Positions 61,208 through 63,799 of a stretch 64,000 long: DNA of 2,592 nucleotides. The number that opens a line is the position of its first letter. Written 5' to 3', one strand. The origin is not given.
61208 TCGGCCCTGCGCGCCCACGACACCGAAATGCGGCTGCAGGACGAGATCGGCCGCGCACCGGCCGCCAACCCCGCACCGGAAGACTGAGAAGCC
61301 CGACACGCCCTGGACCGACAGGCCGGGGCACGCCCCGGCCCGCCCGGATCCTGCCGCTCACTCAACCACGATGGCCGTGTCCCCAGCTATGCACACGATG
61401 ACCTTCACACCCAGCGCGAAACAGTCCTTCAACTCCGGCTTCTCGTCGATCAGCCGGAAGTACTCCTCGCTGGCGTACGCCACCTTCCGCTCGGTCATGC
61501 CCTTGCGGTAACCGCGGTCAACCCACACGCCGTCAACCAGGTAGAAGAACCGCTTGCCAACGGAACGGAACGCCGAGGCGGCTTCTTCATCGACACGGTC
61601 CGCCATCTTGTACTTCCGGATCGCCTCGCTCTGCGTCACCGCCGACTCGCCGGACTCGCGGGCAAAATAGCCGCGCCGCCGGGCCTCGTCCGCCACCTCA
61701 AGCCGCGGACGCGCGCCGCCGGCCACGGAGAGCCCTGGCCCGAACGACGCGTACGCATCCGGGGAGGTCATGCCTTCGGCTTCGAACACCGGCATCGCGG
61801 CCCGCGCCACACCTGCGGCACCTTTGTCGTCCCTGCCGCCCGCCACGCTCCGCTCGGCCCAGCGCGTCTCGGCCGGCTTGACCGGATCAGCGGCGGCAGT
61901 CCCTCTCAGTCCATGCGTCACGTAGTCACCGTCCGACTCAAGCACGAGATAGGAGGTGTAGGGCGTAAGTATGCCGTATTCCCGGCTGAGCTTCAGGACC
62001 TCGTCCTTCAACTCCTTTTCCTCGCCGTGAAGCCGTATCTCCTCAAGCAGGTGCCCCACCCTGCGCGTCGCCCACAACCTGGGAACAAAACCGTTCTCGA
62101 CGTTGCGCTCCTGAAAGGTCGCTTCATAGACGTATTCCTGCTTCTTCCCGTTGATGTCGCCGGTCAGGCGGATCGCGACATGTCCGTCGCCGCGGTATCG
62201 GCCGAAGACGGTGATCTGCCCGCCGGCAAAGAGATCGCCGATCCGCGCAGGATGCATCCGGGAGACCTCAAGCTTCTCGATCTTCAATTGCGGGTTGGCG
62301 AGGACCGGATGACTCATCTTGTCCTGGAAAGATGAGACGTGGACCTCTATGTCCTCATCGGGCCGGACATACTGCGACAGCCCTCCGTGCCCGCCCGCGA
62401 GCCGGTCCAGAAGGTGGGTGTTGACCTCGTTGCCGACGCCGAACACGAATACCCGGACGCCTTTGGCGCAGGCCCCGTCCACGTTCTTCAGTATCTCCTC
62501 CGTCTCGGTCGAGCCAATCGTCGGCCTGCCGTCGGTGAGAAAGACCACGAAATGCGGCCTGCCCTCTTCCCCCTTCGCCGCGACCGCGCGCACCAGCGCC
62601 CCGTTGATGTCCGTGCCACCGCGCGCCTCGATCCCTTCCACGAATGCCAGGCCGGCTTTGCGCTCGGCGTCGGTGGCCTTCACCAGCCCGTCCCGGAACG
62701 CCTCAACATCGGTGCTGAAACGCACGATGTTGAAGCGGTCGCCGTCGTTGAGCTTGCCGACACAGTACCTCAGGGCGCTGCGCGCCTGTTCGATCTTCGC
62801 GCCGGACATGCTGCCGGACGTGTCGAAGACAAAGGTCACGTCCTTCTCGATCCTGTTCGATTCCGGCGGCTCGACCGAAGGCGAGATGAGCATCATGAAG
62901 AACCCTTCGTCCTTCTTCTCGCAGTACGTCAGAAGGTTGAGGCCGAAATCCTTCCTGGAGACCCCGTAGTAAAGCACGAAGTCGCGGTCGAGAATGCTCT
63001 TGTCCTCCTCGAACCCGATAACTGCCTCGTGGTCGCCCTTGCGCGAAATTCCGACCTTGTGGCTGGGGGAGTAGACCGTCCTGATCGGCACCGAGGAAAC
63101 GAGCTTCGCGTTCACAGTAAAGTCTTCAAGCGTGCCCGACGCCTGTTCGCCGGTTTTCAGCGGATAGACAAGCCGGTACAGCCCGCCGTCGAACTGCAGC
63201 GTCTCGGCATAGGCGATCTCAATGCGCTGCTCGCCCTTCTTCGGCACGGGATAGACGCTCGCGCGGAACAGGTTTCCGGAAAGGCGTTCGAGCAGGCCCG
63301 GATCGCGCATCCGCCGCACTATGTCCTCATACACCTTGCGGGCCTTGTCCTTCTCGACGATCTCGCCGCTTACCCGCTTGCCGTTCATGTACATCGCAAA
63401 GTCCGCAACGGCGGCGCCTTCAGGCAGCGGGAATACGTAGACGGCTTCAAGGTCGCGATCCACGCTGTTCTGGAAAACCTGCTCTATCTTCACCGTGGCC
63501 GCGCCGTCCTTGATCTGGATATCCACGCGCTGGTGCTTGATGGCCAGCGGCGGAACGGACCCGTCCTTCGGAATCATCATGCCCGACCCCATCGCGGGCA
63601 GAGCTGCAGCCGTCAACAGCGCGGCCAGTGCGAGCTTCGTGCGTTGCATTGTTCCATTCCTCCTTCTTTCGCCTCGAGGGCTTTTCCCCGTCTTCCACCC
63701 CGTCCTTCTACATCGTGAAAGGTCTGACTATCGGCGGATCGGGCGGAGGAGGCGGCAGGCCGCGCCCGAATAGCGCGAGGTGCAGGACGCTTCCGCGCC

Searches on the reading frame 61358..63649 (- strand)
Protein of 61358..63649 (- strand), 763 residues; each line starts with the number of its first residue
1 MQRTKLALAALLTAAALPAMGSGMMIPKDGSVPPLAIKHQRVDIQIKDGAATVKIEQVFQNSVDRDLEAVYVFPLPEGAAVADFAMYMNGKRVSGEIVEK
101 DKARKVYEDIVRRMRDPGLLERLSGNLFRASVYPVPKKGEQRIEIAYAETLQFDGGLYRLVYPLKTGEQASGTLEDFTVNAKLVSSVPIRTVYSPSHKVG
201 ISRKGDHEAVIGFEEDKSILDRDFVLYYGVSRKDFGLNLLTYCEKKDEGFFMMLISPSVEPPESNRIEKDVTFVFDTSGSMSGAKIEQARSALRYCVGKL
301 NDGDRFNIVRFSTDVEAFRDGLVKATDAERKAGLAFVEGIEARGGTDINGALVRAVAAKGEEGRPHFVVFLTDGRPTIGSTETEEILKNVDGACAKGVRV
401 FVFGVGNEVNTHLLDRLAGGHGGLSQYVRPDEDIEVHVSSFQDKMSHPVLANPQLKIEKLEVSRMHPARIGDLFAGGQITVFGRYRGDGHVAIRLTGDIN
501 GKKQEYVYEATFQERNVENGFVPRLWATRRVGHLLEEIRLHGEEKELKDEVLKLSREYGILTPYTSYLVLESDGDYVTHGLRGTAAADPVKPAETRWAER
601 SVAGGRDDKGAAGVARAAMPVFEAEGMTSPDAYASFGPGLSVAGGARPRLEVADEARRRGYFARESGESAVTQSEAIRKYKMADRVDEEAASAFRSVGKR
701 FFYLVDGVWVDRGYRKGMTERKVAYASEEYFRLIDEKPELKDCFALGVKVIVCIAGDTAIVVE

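Call 91: find_encoding_contigs(protein=window:61358-63649:-, flank=10000, max_places=2)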
Protein window:61358-63649:- (763 aa): 3 contigs read that carry it; 2 places shown.
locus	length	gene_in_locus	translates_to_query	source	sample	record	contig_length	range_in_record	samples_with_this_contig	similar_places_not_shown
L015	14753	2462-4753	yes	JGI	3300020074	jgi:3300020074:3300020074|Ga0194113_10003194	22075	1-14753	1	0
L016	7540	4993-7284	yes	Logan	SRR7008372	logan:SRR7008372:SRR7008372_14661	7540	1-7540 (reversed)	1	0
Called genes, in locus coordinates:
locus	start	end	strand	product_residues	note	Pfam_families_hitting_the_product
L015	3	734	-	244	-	?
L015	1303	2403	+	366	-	PF20208:ARPP-1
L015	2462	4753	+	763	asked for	PF08487:VIT, PF13757:VIT_2, PF00092:VWA, PF13519:VWA_2, PF13768:VWA_3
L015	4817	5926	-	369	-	PF03462:PCRF, PF00472:RF-1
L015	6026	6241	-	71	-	PF01197:Ribosomal_L31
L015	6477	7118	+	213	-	PF01467:CTP_transf_like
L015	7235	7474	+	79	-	PF02410:RsfS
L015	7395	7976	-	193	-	-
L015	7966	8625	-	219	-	PF04542:Sigma70_r2, PF08281:Sigma70_r4_2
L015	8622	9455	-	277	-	-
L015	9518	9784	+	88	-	PF01649:Ribosomal_S20p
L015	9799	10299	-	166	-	PF04390:LptE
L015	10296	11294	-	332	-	PF13432:TPR_16 (faint), PF13525:YfiO (faint)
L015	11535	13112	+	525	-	PF00389:2-Hacid_dh, PF02826:2-Hacid_dh_C, PF03446:NAD_binding_2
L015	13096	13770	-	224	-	PF00702:Hydrolase, PF12710:HAD (weak), PF13419:HAD_2, PF13242:Hydrolase_like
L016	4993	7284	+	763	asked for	PF08487:VIT, PF13757:VIT_2, PF00092:VWA, PF13519:VWA_2, PF13768:VWA_3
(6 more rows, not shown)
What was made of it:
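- Checked: An LptE gene is also inside the window (call 91).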
